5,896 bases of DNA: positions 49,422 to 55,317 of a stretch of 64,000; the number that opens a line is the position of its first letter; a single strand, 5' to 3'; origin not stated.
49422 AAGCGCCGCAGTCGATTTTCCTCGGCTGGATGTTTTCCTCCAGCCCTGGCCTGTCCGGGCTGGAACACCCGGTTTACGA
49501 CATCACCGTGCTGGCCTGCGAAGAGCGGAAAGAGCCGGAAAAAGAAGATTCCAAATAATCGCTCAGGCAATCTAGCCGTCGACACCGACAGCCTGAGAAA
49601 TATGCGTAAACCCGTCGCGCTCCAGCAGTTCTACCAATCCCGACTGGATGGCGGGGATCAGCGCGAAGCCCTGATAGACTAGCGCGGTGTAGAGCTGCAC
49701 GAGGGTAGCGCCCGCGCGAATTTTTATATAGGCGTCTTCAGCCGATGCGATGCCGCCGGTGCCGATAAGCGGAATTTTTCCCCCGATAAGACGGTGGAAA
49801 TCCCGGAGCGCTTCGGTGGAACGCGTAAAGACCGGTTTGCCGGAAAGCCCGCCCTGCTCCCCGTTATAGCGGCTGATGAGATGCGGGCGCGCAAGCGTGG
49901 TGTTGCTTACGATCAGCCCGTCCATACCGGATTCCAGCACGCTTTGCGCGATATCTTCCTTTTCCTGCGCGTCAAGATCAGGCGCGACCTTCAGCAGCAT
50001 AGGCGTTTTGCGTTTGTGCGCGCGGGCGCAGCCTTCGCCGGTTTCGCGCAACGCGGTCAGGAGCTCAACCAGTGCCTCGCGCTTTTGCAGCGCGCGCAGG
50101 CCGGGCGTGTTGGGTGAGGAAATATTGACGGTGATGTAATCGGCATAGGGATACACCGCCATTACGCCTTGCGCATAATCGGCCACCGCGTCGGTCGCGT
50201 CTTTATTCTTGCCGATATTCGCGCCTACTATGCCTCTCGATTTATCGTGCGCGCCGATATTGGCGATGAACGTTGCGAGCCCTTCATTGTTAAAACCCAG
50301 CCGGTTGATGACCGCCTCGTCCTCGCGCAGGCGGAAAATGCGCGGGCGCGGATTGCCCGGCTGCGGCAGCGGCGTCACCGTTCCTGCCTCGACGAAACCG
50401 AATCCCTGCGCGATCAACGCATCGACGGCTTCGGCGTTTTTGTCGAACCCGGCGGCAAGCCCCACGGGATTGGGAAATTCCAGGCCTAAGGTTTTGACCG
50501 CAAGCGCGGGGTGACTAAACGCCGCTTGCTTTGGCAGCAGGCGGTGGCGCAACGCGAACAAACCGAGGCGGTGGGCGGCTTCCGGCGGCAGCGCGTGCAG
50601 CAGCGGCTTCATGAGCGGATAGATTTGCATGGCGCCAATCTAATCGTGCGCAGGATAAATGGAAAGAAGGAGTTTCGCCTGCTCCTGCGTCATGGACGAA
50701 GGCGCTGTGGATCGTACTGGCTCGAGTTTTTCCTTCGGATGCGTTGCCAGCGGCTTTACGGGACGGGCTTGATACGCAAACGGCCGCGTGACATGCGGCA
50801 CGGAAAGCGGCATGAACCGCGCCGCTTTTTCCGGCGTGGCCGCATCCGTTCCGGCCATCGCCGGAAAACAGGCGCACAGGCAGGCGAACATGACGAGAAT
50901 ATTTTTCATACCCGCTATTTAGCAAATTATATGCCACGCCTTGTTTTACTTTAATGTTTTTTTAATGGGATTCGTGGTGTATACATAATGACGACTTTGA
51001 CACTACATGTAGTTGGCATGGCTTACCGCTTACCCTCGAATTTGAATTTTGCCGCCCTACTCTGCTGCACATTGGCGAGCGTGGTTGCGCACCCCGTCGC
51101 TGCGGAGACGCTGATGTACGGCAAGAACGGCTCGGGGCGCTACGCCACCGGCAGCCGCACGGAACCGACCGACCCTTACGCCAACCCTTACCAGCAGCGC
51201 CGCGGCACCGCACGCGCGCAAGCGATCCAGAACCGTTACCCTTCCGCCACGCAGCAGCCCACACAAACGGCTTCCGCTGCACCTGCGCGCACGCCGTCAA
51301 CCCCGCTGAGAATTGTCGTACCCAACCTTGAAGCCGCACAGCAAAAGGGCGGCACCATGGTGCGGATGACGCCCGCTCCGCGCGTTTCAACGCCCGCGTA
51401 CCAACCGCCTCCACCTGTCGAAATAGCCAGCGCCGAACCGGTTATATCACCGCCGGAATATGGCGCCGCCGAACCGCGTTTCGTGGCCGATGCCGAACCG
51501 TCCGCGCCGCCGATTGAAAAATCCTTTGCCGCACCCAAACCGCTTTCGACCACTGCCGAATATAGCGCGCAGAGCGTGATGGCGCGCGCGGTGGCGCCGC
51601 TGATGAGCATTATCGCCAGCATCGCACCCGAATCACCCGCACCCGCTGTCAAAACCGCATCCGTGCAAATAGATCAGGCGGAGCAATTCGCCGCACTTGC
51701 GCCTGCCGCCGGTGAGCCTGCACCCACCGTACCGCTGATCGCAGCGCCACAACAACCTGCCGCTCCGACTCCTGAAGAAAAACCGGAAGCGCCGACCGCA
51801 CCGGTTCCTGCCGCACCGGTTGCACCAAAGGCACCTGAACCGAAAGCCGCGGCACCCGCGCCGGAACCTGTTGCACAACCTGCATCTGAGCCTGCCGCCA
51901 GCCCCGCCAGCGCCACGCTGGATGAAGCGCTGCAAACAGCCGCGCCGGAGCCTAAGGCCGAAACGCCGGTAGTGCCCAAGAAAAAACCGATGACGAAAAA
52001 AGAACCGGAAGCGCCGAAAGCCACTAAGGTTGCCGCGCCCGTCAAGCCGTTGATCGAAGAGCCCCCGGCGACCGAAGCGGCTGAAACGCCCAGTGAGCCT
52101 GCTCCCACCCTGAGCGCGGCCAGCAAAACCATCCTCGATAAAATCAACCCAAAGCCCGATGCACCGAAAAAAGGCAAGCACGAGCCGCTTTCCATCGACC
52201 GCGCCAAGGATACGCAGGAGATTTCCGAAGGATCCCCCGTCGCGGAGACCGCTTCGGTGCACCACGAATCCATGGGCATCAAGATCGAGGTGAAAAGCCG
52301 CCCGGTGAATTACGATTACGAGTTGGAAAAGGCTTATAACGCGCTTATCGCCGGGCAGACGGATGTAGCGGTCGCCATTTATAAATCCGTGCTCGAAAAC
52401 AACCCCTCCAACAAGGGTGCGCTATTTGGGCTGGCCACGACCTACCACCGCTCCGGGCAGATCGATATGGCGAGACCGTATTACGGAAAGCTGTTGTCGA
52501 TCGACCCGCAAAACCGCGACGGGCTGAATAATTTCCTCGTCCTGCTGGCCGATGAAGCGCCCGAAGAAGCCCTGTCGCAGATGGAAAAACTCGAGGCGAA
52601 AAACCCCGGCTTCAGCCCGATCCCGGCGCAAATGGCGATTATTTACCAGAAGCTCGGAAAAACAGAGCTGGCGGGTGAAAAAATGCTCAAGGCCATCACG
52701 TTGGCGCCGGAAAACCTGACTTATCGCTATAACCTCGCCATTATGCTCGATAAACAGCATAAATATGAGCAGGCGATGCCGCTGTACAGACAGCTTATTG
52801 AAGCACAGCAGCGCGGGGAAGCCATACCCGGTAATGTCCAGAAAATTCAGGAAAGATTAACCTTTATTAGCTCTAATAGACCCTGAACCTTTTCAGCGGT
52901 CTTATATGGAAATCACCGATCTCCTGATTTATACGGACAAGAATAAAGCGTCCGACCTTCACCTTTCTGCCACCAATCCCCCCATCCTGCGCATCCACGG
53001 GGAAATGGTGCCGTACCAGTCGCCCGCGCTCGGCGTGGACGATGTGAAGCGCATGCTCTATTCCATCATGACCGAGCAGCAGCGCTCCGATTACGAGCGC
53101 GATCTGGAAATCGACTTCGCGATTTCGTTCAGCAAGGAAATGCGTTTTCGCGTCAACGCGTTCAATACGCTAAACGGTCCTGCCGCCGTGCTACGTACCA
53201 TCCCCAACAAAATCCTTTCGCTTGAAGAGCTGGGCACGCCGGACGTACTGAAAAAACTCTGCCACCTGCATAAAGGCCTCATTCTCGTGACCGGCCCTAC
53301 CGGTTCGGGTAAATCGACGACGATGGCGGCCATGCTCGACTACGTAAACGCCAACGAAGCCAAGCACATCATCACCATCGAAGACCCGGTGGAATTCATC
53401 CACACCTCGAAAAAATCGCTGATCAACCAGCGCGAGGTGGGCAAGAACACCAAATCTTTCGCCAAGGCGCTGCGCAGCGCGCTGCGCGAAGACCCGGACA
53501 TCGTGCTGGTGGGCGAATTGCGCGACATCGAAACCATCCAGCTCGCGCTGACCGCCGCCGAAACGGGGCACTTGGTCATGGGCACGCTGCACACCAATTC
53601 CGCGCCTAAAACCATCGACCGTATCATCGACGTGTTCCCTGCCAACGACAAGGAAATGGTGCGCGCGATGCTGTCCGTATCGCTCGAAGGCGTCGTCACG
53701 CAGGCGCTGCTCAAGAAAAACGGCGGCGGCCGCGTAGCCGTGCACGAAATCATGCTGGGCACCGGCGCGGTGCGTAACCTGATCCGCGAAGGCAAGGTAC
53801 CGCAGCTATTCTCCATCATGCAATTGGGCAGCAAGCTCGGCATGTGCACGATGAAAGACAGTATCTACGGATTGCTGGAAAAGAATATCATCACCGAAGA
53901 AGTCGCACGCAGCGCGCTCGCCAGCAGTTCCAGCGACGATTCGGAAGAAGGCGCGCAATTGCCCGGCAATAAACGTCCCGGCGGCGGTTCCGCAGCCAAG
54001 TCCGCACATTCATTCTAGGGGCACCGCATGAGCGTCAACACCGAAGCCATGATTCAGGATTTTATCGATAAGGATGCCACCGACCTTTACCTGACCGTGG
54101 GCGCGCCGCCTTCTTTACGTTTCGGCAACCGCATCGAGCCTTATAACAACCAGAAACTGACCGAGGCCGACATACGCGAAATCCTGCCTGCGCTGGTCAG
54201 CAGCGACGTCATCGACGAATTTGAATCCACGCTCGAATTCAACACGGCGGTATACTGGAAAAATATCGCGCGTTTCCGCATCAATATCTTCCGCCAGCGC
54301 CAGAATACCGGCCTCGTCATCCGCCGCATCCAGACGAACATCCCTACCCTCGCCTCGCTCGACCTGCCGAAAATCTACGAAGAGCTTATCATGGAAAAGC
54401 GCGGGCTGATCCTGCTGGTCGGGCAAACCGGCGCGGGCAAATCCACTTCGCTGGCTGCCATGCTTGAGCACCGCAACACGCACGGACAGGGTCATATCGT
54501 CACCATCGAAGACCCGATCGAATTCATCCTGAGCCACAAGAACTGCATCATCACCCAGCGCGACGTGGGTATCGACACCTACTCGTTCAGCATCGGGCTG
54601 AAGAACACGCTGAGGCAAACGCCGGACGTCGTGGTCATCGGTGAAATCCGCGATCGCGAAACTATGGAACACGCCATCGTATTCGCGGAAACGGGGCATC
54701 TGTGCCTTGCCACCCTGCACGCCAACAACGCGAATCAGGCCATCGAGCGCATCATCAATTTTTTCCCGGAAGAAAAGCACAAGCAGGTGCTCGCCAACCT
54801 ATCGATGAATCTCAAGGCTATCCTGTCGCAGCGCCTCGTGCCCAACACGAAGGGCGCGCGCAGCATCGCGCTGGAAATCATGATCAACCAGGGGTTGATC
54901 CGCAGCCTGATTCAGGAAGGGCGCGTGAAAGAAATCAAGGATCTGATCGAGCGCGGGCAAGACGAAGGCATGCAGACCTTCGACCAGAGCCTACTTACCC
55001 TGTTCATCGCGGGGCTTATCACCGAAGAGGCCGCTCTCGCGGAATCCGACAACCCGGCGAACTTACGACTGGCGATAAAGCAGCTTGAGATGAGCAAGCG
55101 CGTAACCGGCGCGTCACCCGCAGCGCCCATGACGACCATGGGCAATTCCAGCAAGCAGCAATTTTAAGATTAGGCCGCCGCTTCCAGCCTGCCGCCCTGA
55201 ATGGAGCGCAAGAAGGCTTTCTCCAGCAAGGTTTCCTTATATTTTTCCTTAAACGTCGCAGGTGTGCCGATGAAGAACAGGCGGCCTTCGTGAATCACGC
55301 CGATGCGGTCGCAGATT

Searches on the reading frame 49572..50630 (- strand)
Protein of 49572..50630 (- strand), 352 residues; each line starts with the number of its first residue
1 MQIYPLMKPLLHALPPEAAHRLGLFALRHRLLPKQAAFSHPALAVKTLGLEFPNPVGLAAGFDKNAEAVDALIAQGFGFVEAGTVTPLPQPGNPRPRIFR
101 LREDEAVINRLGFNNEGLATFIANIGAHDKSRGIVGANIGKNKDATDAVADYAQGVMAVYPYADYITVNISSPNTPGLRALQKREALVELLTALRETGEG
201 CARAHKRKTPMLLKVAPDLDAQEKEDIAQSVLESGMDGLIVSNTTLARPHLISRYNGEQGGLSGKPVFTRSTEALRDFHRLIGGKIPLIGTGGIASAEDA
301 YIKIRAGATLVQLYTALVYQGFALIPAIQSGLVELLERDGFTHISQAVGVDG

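Call 20: search_protein_families(library=pfam, proteins=[window:49572-50630:-], max_evalue=0.01)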
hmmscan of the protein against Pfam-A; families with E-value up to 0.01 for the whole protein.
window:49572-50630:- (352 aa): 1 family
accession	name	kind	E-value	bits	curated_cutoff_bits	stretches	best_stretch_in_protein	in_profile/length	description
PF01180.27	DHO_dh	-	1.1e-82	278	27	1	43-336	2-291/291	Dihydroorotate dehydrogenase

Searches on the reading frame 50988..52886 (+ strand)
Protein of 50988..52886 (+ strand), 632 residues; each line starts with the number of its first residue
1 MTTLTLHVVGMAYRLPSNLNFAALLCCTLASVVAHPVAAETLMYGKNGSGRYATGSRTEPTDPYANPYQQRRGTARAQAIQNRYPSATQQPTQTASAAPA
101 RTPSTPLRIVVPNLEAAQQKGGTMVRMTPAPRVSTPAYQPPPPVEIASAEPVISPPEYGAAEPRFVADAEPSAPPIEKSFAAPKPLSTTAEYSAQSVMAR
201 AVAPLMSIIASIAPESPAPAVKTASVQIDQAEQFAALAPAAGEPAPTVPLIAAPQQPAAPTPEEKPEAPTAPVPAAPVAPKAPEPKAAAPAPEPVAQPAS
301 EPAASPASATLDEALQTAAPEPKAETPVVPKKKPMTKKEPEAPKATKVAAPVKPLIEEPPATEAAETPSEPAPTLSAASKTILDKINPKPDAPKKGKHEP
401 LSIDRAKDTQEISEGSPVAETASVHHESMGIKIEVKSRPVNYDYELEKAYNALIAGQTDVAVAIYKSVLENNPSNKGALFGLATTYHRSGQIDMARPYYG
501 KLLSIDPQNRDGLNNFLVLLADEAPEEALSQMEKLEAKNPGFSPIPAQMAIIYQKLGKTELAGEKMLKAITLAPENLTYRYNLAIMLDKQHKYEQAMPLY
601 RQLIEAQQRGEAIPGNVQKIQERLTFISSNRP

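Call 3: search_protein_families(library=pfam, proteins=[window:50988-52886:+], max_evalue=1)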
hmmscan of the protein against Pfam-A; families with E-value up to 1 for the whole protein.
window:50988-52886:+ (632 aa): 21 families
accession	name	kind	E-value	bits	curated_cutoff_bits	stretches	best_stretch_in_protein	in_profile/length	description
PF07719.23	TPR_2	-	1e-12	47.6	27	3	478-509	3-34/34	Tetratricopeptide repeat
PF14559.12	TPR_19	-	2e-12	47.7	25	3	452-509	1-58/68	Tetratricopeptide repeat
PF13431.12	TPR_17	-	2.4e-12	46.6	24.4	2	465-496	2-33/34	Tetratricopeptide repeat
PF13181.12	TPR_8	-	4.2e-12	45.6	25.7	2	478-509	3-34/34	Tetratricopeptide repeat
PF13432.12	TPR_16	-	6.7e-11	42.9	32.7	2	447-509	2-64/65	Tetratricopeptide repeat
PF00515.34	TPR_1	-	1.3e-10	41.1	27.8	2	478-509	3-34/34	Tetratricopeptide repeat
PF13424.12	TPR_12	-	2.6e-10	40.8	30.1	2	548-608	8-76/77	Tetratricopeptide repeat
PF13176.12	TPR_7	-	1.7e-09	37.5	27.9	2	478-511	1-34/36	Tetratricopeptide repeat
PF13428.12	TPR_14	-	1.1e-08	35.4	23.5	2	478-513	3-38/44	Tetratricopeptide repeat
PF13174.12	TPR_6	-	7.5e-07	29.8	26.3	1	478-508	2-32/33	Tetratricopeptide repeat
PF24575.1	TPR_Slam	-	5.7e-06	27.1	35.2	1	578-608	48-78/104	Surface lipoprotein assembly modifier, N-terminal TPR repeats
PF13414.12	TPR_11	-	2.1e-05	24.5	26.8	1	456-490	8-42/42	TPR repeat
PF13374.12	TPR_10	-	5.4e-05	23.5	27.5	1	577-608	2-33/42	Tetratricopeptide repeat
PF23914.1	TPR_CcmH_CycH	-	0.00022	21.6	42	0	534-604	78-148/158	Cytochrome c-type biogenesis protein H TPR domain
PF12569.14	NatA_aux_su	-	0.0027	17.1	33.3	1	518-612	13-108/515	N-terminal acetyltransferase A, auxiliary subunit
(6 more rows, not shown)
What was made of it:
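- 50988..52886 (+): Exported TPR protein with a ~400-aa Pro/Ala-rich region. It is a candidate PilF/PilW/Tgl/MshN/TadD-like secretin-assembly or stability factor. TPR Pfam families (call 3).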

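Call 4: search_protein_families(library=ncbifam, proteins=[window:50988-52886:+], max_evalue=1)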
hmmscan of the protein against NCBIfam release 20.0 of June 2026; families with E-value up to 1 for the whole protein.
window:50988-52886:+ (632 aa): 22 families
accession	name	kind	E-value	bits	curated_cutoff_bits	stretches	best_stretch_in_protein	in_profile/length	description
NF040959.1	MamA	equivalog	3e-14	53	200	1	446-605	41-201/204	magnetosome protein MamA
TIGR02521.1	type_IV_pilW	equivalog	7.3e-14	51.9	154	2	443-531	32-121/234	type IV pilus biogenesis/stability protein PilW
TIGR02917.1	PEP_TPR_lipo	equivalog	6.8e-13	47.4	312.2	1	453-597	747-891/899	XrtA/PEP-CTERM system TPR-repeat protein PrsT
NF033920.0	C39_PA2778_fam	equivalog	1.4e-08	34.4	150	1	448-531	161-246/255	PA2778 family cysteine peptidase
NF053607.1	CHU_0125_OmpA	equivalog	6.7e-08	31.5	620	1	447-537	24-115/639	CHU_0125 family OmpA-like outer membrane integrity protein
TIGR03939.1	PGA_TPR_OMP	equivalog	2.4e-07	29.4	366.65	1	455-607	66-221/800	poly-beta-1,6 N-acetyl-D-glucosamine export porin PgaA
NF007468.0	PRK10049.1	equivalog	1.7e-06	26.6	1043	1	452-628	77-253/817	poly-beta-1,6 N-acetyl-D-glucosamine export porin PgaA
NF008520.0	PRK11447.1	equivalog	3.6e-06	25.1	858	1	442-608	351-526/1157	cellulose synthase complex outer membrane protein BcsC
NF002725.1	PRK02603.1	equivalog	2.2e-05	24.5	143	1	534-593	63-122/173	photosystem I assembly protein Ycf3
NF052415.1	T3SS_chap_SctY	equivalog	0.00012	22.6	70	0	449-508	13-72/106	type III secretion apparatus assembly chaperone SctY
TIGR02552.1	LcrH_SycD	equivalog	0.00013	21.7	104.8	1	448-510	24-86/136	SycD/LcrH family type III secretion system chaperone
NF033762.1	social_mot_Tgl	equivalog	0.00014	21.3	225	1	526-604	48-127/252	social motility TPR repeat lipoprotein Tgl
NF008757.0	PRK11788.1-5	equivalog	0.0015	17.7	363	1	473-606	104-243/388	lipopolysaccharide assembly protein LapB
NF047371.1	FlcA_CTERM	equivalog_domain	0.0025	16.3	300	1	467-505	498-536/646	periplasmic flagellar collar protein FlcA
NF033758.1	gliding_GltE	equivalog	0.0027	16.8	225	1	455-508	99-152/411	adventurous gliding motility TPR repeat lipoprotein GltE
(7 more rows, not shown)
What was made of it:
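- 50988..52886 (+): NCBIfam PilW scores 51.9, below its cutoff of 154 (call 4).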

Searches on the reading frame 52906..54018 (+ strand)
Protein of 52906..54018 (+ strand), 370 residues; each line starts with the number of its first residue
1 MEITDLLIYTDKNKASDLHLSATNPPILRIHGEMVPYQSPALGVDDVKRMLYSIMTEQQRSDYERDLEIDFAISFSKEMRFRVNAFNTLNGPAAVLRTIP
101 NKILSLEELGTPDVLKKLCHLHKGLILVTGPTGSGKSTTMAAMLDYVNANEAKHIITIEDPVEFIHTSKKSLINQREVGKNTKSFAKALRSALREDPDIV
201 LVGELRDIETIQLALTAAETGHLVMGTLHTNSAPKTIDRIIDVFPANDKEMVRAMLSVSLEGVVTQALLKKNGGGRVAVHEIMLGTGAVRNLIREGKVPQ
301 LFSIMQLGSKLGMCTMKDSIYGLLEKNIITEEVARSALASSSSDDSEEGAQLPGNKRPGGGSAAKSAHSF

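Call 3: search_protein_families(library=pfam, proteins=[window:52906-54018:+], max_evalue=1)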
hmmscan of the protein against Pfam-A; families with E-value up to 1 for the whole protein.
window:52906-54018:+ (370 aa): 38 families (the best 25 are shown)
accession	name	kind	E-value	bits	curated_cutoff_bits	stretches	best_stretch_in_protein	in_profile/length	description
PF00437.27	T2SSE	-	8.9e-54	183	24.9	1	12-271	21-280/370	Type II/IV secretion system protein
PF00004.35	AAA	-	6.7e-05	23.8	21.2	1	126-212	1-73/131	ATPase family associated with various cellular activities (AAA)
PF13401.12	AAA_22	-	8.1e-05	23.4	27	1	122-164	4-45/130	AAA domain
PF13555.12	AAA_29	-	0.00024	21.2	27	1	120-144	18-43/61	P-loop containing region of AAA domain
PF13191.12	AAA_16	-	0.00031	21.7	32.6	1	122-156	23-54/167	AAA ATPase domain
PF13604.12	AAA_30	-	0.00063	20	27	1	114-204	9-96/191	AAA domain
PF13476.12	AAA_23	-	0.001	20.2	27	1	121-143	17-39/201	AAA domain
PF25199.1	nSTAND_NTPase5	-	0.0018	18.5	34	1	124-164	42-82/145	Novel STAND NTPase 5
PF04851.21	ResIII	-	0.002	18.5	22.5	1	124-190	24-88/164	Type III restriction enzyme, res subunit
PF20720.3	nSTAND3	-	0.0026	17.9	27.2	1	122-165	16-58/155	Novel STAND NTPase 3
PF01935.23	DUF87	-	0.0032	18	23.2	1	126-156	26-56/220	Helicase HerA, central domain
PF11769.13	DUF3313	-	0.0066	16.7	26.1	1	141-229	21-112/187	Protein of unknown function (DUF3313)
PF00448.28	SRP54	-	0.0085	16.2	22.7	1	125-160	3-38/196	SRP54-type protein, GTPase domain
PF02562.22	PhoH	-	0.011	15.7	27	1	122-207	18-101/205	PhoH-like protein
PF12775.13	AAA_7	-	0.014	15.4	25.8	1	116-152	26-62/181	P-loop containing dynein motor region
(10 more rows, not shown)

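Call 4: search_protein_families(library=ncbifam, proteins=[window:52906-54018:+], max_evalue=1)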
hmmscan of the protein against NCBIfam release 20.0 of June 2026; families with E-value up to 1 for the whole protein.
window:52906-54018:+ (370 aa): 35 families (the best 25 are shown)
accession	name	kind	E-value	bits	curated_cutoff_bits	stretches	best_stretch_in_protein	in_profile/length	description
TIGR01420.1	pilT_fam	subfamily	1e-141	472.1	319.1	1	3-337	2-337/343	PilT/PilU family type 4a pilus ATPase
TIGR02525.1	plasmid_TraJ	equivalog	1.2e-50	172.6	368.3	1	3-300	12-329/372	plasmid transfer ATPase TraJ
TIGR02538.1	type_IV_pilB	equivalog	1.6e-49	169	675.65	1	12-243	194-432/564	type IV-A pilus assembly ATPase PilB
TIGR02533.1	type_II_gspE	equivalog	8.7e-47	159.9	630.25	1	69-270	184-380/486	type II secretion system ATPase GspE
NF007755.0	PRK10436.1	equivalog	3.6e-43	147.9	617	1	7-271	93-357/465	type II secretion system protein GspE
NF041000.1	ATPase_ComGA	equivalog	5.8e-40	137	300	1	73-268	73-264/267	competence type IV pilus ATPase ComGA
TIGR02524.1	dot_icm_DotB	equivalog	8.4e-39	133.8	463.3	1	3-335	6-351/358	Dot/Icm type IV secretion system ATPase DotB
NF053534.1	T4PilAsmATPsTfpB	equivalog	5e-38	130.8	850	1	72-269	279-472/584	type IV pilus assembly ATPase TfpB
NF058587.1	archaellum_moto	equivalog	4.6e-19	68.5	550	1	125-240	277-393/527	archaellum flagellar ATPase motor FlaI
TIGR02782.1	TrbB_P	equivalog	1.2e-18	67.5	304.55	1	112-282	126-290/303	P-type conjugative transfer ATPase TrbB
TIGR02788.1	VirB11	equivalog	1.5e-16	60.3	249.95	1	115-249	136-271/308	P-type DNA transfer ATPase VirB11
TIGR03819.1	heli_sec_ATPase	hypoth_equivalog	1.1e-15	57.7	373.15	1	113-240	169-297/340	TadA family conjugal transfer-associated ATPase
NF010469.0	PRK13894.1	subfamily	9e-14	51.5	508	1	113-248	140-272/320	conjugal transfer ATPase TrbB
NF010407.0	PRK13833.1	subfamily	2e-11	43.9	499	1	126-264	147-283/323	conjugal transfer protein TrbB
NF010475.0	PRK13900.1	equivalog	3e-10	39.7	389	1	120-284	157-324/333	type IV secretion system ATPase VirB11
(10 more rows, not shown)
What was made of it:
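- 52906..54018 (+): PilT retraction ATPase. NCBIfam TIGR01420 scores 472.1, above its cutoff of 319 (call 4).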

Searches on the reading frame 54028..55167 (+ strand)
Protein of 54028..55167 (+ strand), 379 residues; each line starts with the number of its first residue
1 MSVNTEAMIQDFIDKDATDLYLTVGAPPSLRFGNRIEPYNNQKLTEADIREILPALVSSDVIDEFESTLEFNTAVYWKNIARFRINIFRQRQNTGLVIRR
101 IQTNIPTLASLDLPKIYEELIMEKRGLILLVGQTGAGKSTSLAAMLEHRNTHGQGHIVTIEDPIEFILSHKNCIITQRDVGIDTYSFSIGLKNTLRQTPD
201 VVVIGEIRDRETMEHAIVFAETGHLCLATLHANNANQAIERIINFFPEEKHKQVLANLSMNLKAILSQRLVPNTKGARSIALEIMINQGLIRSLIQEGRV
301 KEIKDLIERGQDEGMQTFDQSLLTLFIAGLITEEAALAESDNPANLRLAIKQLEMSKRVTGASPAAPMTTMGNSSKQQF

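Call 3: search_protein_families(library=pfam, proteins=[window:54028-55167:+], max_evalue=1)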
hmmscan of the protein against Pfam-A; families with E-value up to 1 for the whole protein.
window:54028-55167:+ (379 aa): 18 families
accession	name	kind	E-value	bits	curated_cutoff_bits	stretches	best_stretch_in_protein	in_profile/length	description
PF00437.27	T2SSE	-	1.2e-42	146.4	24.9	1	81-273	92-280/370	Type II/IV secretion system protein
PF13401.12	AAA_22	-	0.00014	22.6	27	1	124-157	4-36/130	AAA domain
PF00005.33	ABC_tran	-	0.001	20.1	25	1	123-171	9-52/137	ABC transporter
PF13555.12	AAA_29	-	0.0024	18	27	1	122-145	19-42/61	P-loop containing region of AAA domain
PF13604.12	AAA_30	-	0.0035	17.5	27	1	117-153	10-46/191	AAA domain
PF13476.12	AAA_23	-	0.0066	17.5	27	1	124-145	18-39/201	AAA domain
PF06414.18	Zeta_toxin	-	0.0075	16.2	22.3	1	126-158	17-48/199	Zeta toxin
PF20720.3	nSTAND3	-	0.0078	16.4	27.2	1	121-165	13-56/155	Novel STAND NTPase 3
PF13191.12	AAA_16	-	0.0084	17.1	32.6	1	126-154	25-57/167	AAA ATPase domain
PF12775.13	AAA_7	-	0.018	15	25.8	1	104-150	13-58/181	P-loop containing dynein motor region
PF03979.19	Sigma70_r1_1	-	0.023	15.1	22.5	0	43-70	19-47/81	Sigma-70 factor, region 1.1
PF13481.12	AAA_25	-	0.039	14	27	1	120-145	28-53/195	AAA domain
PF01926.29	MMR_HSR1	-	0.067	13.7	21.9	1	128-174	2-47/113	50S ribosome-binding GTPase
PF10412.15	TrwB_AAD_bind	-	0.069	12.5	20.5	1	127-158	17-48/387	Type IV secretion-system coupling protein DNA-binding domain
PF01935.23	DUF87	-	0.11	13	23.2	1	130-158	28-56/220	Helicase HerA, central domain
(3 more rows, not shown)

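Call 4: search_protein_families(library=ncbifam, proteins=[window:54028-55167:+], max_evalue=1)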
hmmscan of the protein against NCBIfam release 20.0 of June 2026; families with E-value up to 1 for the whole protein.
window:54028-55167:+ (379 aa): 31 families (the best 25 are shown)
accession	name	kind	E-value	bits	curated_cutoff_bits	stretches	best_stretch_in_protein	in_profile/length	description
TIGR01420.1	pilT_fam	subfamily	4e-125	417.6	319.1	1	6-344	3-342/343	PilT/PilU family type 4a pilus ATPase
TIGR02525.1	plasmid_TraJ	equivalog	8.5e-47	159.9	368.3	1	87-335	111-362/372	plasmid transfer ATPase TraJ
NF041000.1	ATPase_ComGA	equivalog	1.1e-36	126.3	300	1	80-272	79-266/267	competence type IV pilus ATPase ComGA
TIGR02533.1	type_II_gspE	equivalog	3.7e-35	121.5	630.25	1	117-271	235-379/486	type II secretion system ATPase GspE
TIGR02538.1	type_IV_pilB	equivalog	9.6e-33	113.6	675.65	1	116-292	307-477/564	type IV-A pilus assembly ATPase PilB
TIGR02524.1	dot_icm_DotB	equivalog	3.2e-32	112.1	463.3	1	92-333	101-347/358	Dot/Icm type IV secretion system ATPase DotB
NF007755.0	PRK10436.1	equivalog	5.7e-29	101.1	617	1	80-271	168-355/465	type II secretion system protein GspE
NF053534.1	T4PilAsmATPsTfpB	equivalog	7e-29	100.7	850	1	115-245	326-452/584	type IV pilus assembly ATPase TfpB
TIGR02782.1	TrbB_P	equivalog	6e-17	61.9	304.55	1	120-251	132-261/303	P-type conjugative transfer ATPase TrbB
TIGR02788.1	VirB11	equivalog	8.2e-17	61.2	249.95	1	120-251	139-271/308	P-type DNA transfer ATPase VirB11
NF058587.1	archaellum_moto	equivalog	1.3e-15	57.2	550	1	117-243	267-394/527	archaellum flagellar ATPase motor FlaI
TIGR03819.1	heli_sec_ATPase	hypoth_equivalog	2.8e-15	56.4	373.15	1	117-240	171-295/340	TadA family conjugal transfer-associated ATPase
NF010469.0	PRK13894.1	subfamily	9.8e-15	54.7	508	1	119-246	144-268/320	conjugal transfer ATPase TrbB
NF053672.1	bindosome_BasE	exception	3.9e-14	52.3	1000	1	76-255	223-401/512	bindosome assembly system ATPase subunit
NF010407.0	PRK13833.1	subfamily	8.2e-12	45.2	499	1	123-266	142-283/323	conjugal transfer protein TrbB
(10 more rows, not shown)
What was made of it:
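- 54028..55167 (+): PilU-like retraction-type ATPase, convergent with the operon. NCBIfam TIGR01420 pilT_fam scores 417.6, above its cutoff of 319 (call 4).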
